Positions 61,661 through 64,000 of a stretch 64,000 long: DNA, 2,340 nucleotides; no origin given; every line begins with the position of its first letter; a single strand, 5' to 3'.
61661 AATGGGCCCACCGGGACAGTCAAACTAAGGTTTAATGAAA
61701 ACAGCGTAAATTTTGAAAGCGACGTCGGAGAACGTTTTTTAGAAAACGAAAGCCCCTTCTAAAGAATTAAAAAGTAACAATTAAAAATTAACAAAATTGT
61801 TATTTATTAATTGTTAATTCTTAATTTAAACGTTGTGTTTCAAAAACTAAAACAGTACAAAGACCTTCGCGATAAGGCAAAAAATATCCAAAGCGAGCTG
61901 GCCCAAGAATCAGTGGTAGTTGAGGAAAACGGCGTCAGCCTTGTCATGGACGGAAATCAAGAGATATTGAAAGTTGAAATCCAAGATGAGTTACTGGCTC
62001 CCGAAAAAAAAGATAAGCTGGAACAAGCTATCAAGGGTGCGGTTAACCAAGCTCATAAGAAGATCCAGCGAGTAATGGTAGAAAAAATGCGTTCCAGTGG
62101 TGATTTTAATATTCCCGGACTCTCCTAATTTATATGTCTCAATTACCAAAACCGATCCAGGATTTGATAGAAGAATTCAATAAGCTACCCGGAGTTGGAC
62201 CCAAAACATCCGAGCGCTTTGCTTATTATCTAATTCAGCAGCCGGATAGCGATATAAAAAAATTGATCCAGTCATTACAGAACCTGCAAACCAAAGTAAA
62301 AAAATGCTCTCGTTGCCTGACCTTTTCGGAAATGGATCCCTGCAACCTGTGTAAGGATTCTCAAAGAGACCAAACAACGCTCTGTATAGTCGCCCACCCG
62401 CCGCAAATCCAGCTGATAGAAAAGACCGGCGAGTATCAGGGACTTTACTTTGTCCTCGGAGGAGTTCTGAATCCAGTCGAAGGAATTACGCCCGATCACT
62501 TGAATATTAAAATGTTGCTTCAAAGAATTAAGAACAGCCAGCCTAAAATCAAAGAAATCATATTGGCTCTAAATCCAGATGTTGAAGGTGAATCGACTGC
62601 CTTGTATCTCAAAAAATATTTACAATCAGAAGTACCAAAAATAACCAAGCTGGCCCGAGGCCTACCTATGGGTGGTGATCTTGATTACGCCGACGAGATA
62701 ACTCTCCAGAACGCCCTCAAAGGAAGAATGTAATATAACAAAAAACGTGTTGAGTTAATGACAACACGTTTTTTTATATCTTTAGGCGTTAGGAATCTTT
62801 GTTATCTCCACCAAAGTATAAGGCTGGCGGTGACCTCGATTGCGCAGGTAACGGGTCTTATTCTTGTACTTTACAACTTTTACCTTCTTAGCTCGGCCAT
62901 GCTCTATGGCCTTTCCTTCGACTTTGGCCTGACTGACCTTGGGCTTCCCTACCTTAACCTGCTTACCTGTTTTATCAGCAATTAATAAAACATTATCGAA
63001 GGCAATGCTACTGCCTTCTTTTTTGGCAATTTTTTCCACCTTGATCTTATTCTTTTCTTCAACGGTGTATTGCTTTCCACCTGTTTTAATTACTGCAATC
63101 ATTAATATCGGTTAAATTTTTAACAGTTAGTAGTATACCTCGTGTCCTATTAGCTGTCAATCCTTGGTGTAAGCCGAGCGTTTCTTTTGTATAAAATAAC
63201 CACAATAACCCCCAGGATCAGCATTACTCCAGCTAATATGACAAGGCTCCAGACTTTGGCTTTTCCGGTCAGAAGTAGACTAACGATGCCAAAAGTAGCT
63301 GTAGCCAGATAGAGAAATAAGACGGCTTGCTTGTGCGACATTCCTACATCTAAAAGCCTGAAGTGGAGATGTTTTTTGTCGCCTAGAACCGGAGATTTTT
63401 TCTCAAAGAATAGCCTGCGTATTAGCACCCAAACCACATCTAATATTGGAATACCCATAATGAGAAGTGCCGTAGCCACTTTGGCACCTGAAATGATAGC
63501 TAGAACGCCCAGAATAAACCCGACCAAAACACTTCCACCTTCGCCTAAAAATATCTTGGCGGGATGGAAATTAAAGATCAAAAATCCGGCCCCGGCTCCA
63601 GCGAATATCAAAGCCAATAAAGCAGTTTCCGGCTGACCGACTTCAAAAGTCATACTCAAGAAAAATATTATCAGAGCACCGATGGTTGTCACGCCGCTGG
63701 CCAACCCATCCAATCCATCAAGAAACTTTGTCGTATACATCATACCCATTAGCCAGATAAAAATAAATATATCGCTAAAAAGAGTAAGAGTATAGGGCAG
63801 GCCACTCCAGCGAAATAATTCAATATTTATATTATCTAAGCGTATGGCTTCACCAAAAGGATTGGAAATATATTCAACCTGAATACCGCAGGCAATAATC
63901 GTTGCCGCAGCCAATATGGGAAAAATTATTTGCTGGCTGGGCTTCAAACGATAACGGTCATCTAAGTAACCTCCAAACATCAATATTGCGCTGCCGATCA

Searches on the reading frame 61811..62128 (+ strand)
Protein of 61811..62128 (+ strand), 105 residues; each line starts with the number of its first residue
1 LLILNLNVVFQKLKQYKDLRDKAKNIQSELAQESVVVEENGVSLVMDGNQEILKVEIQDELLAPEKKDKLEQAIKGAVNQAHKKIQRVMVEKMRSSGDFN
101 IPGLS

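Call 39: search_protein_families(library=pfam, proteins=[window:61811-62128:+], max_evalue=0.001)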
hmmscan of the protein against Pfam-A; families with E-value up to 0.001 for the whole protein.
window:61811-62128:+ (105 aa): 1 family
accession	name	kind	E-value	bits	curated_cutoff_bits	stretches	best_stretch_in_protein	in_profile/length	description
PF02575.21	YbaB_DNA_bd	-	1.5e-16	60.8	25.5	1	13-95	1-85/91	YbaB/EbfC DNA-binding family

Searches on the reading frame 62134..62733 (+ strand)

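Call 70: search_protein_families(library=pfam, proteins=[window:62134-62733:+], max_evalue=0.00001)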
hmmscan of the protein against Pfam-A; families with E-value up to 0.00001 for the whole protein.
window:62134-62733:+ (199 aa): 4 families
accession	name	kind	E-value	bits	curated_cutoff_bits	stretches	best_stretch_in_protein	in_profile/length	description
PF13662.12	Toprim_4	-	3.6e-19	69.2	25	1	82-172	2-83/85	Toprim domain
PF21176.3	RecR_HhH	-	4.7e-15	55.6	27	1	8-50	1-43/45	RecR, helix-hairpin-helix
PF21175.2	RecR_C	-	4.1e-12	45.7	22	1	176-198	1-23/24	RecR, C-terminal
PF01751.28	Toprim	-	1.5e-11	44.8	23.1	1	82-166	1-83/96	Toprim domain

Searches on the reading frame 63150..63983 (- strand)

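Call 70: search_protein_families(library=pfam, proteins=[window:63150-63983:-], max_evalue=0.00001)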
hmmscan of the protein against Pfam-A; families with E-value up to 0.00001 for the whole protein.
window:63150-63983:- (277 aa): 1 family
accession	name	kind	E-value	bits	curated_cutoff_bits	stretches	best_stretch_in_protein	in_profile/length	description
PF00953.26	Glycos_transf_4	-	3e-28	99.3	27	1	1-165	11-159/160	Glycosyl transferase family 4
